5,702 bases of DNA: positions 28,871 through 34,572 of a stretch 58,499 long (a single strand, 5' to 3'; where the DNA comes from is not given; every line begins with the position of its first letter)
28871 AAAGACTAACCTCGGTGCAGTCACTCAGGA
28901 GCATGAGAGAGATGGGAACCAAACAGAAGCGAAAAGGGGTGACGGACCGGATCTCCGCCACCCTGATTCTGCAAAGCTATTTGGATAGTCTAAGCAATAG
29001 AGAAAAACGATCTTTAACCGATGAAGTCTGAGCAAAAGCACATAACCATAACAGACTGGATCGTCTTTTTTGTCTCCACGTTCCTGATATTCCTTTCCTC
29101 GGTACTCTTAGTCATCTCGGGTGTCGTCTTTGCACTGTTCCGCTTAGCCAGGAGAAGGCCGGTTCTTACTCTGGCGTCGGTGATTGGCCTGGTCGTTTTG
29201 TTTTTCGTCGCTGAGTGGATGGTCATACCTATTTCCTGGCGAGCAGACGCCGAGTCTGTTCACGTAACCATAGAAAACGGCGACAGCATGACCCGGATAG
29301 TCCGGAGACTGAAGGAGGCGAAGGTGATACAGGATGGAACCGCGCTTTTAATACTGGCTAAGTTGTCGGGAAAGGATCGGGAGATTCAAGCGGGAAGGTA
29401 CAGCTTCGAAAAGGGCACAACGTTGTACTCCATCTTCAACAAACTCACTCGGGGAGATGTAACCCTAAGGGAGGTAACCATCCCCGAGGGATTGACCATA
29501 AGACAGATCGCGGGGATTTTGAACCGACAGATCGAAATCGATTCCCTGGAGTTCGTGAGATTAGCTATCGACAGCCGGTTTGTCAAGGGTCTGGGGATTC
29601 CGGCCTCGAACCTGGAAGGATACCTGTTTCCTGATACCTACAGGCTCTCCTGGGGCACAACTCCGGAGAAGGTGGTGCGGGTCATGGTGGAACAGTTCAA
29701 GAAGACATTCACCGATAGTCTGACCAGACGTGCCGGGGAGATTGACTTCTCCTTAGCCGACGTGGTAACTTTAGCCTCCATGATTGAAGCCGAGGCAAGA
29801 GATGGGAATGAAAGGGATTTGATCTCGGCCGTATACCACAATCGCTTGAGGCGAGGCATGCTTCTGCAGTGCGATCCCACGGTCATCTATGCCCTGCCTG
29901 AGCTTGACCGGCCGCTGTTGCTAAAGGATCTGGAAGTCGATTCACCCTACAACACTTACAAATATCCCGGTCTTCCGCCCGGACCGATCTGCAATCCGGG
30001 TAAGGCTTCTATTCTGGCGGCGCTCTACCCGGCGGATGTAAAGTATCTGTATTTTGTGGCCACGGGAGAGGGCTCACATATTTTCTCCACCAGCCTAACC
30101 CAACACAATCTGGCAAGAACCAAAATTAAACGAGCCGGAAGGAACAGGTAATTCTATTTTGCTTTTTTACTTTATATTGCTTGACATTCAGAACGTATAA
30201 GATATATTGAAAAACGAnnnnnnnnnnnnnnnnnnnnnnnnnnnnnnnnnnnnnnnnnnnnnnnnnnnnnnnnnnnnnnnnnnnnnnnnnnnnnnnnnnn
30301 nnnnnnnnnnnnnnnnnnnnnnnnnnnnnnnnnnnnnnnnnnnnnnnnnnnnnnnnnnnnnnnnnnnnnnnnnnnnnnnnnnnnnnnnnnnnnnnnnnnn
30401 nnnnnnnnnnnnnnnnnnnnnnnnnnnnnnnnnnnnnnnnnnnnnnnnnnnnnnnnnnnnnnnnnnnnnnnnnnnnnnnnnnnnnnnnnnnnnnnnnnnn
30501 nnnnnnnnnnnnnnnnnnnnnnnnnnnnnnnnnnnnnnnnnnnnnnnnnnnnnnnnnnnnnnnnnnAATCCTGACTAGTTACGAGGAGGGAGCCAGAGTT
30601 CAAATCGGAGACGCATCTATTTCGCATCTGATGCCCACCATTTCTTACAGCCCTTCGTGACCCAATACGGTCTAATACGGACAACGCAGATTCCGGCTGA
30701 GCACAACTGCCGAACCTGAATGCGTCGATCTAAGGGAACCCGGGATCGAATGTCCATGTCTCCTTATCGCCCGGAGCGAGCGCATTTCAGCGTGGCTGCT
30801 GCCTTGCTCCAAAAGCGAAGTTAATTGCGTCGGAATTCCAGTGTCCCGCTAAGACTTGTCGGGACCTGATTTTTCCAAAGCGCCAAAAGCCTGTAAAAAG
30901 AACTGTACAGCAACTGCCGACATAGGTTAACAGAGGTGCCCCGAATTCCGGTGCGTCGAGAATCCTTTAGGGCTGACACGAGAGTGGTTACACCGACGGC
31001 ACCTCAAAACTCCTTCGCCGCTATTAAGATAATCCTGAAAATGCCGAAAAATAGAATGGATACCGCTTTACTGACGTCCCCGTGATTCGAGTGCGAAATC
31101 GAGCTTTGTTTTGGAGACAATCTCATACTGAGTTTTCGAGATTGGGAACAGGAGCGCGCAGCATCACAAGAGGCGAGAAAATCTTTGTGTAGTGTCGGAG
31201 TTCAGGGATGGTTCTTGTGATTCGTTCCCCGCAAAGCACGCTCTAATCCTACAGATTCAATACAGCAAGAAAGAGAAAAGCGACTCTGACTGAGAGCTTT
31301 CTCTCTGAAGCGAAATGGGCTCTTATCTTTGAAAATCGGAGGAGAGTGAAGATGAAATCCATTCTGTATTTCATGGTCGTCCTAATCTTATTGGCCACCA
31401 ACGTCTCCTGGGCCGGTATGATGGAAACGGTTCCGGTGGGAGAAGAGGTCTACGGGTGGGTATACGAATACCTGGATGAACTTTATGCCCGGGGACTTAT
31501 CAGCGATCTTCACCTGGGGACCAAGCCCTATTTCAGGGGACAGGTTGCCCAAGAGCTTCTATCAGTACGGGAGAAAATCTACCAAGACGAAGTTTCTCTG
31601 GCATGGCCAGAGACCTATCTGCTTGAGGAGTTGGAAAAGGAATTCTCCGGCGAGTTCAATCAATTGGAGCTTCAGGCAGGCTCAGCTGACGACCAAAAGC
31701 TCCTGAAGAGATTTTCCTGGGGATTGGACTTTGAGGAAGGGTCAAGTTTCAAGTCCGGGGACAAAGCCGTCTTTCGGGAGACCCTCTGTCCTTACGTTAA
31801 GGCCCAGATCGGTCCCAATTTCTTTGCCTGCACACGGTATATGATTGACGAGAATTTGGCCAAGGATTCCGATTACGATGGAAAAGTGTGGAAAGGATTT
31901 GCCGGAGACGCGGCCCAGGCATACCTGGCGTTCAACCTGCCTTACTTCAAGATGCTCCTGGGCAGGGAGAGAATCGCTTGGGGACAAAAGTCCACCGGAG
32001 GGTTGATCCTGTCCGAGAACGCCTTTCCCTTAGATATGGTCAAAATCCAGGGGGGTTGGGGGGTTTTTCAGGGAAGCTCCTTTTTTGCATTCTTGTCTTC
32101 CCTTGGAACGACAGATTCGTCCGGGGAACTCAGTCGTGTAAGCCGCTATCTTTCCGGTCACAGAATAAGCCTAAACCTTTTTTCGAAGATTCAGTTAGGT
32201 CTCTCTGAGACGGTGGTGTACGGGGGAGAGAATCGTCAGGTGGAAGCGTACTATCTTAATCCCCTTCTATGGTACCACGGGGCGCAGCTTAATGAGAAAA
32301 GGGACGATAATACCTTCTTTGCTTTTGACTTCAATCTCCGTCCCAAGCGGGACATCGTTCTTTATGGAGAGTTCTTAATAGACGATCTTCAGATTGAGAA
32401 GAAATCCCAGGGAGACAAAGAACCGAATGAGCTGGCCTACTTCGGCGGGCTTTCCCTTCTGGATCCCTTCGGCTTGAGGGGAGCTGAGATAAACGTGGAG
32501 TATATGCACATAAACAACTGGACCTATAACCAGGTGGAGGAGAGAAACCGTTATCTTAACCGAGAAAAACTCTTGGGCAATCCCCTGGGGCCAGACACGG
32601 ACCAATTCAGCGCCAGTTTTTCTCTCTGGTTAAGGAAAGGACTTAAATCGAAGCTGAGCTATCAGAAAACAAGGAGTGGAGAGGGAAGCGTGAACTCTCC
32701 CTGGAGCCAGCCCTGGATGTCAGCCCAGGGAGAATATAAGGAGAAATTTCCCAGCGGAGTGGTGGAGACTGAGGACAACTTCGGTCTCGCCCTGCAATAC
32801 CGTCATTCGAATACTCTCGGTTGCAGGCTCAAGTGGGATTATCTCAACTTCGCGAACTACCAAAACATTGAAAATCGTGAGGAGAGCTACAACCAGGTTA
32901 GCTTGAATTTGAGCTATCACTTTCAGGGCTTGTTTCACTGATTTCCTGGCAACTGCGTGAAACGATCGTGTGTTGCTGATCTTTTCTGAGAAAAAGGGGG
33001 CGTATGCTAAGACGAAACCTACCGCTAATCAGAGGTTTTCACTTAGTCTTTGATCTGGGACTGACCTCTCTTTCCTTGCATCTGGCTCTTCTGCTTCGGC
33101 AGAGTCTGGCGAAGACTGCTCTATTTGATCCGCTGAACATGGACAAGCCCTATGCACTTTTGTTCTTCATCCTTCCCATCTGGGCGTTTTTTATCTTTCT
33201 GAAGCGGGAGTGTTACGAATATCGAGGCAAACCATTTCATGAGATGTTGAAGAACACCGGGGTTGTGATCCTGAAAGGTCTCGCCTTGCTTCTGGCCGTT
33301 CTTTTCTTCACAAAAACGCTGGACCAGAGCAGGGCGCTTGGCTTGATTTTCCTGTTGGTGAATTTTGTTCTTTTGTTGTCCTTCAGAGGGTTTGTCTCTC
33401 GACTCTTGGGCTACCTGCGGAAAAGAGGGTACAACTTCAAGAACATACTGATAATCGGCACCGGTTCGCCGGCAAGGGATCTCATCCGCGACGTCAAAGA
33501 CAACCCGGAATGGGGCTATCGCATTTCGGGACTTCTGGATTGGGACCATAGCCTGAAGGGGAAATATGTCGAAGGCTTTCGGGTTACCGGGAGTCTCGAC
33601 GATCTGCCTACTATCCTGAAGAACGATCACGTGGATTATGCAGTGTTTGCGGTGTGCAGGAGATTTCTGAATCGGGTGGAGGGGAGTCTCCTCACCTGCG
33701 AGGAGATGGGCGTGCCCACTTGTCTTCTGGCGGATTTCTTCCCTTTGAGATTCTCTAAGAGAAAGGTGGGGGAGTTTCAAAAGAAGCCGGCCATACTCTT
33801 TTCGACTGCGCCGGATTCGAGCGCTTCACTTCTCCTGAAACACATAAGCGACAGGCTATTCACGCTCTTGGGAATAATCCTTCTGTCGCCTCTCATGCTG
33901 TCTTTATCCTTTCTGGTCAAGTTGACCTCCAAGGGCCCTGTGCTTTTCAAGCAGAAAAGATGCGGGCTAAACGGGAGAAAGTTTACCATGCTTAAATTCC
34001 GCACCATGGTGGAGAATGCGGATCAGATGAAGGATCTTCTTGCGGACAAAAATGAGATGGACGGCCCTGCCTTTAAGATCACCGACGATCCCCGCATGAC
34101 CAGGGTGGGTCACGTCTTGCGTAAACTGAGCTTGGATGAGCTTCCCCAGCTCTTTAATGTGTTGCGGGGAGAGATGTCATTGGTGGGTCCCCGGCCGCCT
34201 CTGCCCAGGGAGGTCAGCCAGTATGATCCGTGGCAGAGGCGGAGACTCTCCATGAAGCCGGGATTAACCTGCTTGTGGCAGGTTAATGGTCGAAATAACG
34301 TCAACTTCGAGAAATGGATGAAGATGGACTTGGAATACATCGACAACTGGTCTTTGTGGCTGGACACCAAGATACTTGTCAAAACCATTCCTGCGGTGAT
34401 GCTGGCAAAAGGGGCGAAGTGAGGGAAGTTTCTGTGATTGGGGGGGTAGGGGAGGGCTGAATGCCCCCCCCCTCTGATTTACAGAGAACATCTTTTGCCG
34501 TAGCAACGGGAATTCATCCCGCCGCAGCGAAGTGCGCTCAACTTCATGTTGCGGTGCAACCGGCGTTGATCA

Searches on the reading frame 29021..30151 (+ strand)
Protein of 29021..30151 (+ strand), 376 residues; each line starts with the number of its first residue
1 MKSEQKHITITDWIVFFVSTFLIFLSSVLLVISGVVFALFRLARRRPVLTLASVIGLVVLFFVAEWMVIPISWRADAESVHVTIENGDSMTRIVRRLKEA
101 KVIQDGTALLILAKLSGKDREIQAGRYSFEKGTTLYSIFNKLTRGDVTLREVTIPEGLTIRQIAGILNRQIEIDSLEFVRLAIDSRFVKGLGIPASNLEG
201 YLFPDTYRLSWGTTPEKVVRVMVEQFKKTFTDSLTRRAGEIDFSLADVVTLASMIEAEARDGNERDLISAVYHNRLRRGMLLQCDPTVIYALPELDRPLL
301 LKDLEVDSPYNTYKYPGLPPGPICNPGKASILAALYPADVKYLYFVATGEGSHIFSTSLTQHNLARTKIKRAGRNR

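Call 55: search_protein_families(library=pfam, proteins=[window:29021-30151:+], max_evalue=0.0001)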
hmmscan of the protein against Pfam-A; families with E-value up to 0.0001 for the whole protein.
window:29021-30151:+ (376 aa): 1 family
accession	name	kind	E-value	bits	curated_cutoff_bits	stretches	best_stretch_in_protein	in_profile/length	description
PF02618.21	YceG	-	6.5e-91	305.1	32.4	1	82-366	1-273/275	YceG-like family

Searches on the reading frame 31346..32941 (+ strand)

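Call 55: search_protein_families(library=pfam, proteins=[window:31346-32941:+], max_evalue=0.0001)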
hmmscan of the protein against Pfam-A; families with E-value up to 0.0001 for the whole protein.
window:31346-32941:+ (531 aa): 1 family
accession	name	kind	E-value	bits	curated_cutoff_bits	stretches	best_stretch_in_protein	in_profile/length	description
PF14052.12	Caps_assemb_Wzi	-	4.2e-26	92.3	30.1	1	188-466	69-344/392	Capsule assembly protein Wzi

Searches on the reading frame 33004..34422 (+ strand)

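Call 55: search_protein_families(library=pfam, proteins=[window:33004-34422:+], max_evalue=0.0001)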
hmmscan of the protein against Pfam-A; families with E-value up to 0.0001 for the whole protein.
window:33004-34422:+ (472 aa): 2 families
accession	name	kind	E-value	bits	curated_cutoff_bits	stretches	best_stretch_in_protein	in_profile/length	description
PF02397.22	Bac_transf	-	1e-69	234.1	27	1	279-466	1-178/179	Bacterial sugar transferase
PF13727.12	CoA_binding_3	-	3.1e-10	40.8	25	1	81-216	17-148/175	CoA-binding domain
